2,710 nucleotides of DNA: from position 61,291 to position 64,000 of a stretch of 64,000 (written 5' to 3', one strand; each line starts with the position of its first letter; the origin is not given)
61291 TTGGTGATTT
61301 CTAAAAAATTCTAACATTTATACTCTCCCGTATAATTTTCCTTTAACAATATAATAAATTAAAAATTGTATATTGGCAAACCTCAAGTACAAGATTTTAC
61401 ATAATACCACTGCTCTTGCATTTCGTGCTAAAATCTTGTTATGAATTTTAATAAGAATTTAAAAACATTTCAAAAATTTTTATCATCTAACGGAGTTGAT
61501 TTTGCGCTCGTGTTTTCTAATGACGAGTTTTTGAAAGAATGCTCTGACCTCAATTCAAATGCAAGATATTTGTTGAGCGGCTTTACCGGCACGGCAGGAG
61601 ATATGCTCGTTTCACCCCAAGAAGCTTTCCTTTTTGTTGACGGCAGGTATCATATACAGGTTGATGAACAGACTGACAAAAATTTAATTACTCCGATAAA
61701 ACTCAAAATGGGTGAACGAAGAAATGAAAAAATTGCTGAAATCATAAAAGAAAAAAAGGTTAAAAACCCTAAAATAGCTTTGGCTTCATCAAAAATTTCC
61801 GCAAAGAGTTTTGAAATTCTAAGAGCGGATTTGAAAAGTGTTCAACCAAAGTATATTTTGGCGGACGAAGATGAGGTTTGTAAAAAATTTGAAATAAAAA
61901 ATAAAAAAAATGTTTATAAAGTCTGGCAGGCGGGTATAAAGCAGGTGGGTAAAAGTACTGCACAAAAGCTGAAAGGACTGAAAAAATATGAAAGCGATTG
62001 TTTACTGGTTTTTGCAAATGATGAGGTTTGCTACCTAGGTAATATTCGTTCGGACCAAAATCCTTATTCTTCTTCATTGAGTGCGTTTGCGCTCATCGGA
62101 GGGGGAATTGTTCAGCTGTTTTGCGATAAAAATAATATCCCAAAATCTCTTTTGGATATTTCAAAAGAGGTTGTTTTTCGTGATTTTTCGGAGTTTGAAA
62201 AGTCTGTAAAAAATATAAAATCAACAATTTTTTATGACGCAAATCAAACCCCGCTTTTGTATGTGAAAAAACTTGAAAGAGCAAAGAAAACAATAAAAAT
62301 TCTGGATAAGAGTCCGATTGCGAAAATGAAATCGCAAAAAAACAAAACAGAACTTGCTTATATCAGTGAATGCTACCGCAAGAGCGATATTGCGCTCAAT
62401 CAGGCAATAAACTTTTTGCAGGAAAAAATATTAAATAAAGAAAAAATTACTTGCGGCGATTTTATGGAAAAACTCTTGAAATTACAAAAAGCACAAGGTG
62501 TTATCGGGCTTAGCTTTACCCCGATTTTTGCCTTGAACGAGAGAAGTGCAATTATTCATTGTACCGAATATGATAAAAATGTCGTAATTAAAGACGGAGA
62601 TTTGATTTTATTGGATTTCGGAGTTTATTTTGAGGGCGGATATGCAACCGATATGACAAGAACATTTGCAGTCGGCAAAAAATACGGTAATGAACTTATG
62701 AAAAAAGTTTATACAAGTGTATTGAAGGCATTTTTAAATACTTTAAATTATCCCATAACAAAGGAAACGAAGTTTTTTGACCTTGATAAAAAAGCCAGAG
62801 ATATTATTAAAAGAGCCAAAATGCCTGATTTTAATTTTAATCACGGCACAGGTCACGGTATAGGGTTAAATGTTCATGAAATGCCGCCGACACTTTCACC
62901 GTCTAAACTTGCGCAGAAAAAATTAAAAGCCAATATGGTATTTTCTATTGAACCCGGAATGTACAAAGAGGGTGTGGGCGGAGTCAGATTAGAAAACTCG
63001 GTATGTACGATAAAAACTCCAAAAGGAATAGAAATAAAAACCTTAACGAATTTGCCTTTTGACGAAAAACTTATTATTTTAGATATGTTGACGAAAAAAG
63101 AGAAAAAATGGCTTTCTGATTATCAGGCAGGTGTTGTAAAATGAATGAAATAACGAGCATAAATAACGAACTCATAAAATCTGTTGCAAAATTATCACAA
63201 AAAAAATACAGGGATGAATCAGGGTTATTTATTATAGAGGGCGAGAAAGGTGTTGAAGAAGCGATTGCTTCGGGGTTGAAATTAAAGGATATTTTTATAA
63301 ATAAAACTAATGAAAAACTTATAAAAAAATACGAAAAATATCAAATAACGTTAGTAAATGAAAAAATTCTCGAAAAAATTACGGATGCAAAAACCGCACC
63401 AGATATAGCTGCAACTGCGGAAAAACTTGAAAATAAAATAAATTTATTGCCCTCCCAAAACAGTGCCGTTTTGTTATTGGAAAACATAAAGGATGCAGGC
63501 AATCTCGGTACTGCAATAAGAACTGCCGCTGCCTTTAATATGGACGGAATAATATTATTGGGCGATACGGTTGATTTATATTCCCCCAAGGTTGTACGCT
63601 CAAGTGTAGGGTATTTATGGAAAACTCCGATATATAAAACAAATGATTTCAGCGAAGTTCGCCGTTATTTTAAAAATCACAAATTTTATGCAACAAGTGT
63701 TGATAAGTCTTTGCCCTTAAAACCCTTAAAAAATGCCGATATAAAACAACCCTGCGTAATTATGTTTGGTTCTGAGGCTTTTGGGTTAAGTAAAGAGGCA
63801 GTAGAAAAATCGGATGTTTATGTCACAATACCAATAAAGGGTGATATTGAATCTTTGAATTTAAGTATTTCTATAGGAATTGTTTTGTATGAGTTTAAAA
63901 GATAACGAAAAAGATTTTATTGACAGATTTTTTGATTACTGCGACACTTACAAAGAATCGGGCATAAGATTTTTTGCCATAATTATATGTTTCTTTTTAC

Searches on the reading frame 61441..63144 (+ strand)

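Call 89: search_protein_families(library=pfam, proteins=[window:61441-63144:+], max_evalue=1e-8)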
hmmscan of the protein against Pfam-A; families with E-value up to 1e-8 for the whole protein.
window:61441-63144:+ (567 aa): 3 families
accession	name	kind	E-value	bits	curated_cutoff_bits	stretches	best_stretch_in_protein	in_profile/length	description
PF00557.29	Peptidase_M24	-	3.8e-46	157.9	23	1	308-521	3-204/208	Metallopeptidase family M24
PF16189.11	Creatinase_N_2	-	1.2e-18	68.1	29.7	1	160-304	9-161/161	Creatinase/Prolidase N-terminal domain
PF01321.24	Creatinase_N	-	9.9e-12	45.9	22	1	7-134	2-113/128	Creatinase/Prolidase N-terminal domain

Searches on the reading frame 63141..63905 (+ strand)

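Call 89: search_protein_families(library=pfam, proteins=[window:63141-63905:+], max_evalue=1e-8)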
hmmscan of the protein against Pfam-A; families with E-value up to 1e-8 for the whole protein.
window:63141-63905:+ (254 aa): 2 families
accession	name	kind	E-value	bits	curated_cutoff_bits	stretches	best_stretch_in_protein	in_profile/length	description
PF00588.24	SpoU_methylase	-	9.7e-36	123.4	29.7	1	110-250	3-142/142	SpoU rRNA Methylase family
PF22435.1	MRM3-like_sub_bind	-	3.6e-17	63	27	1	9-91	1-84/84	MRM3-like substrate binding domain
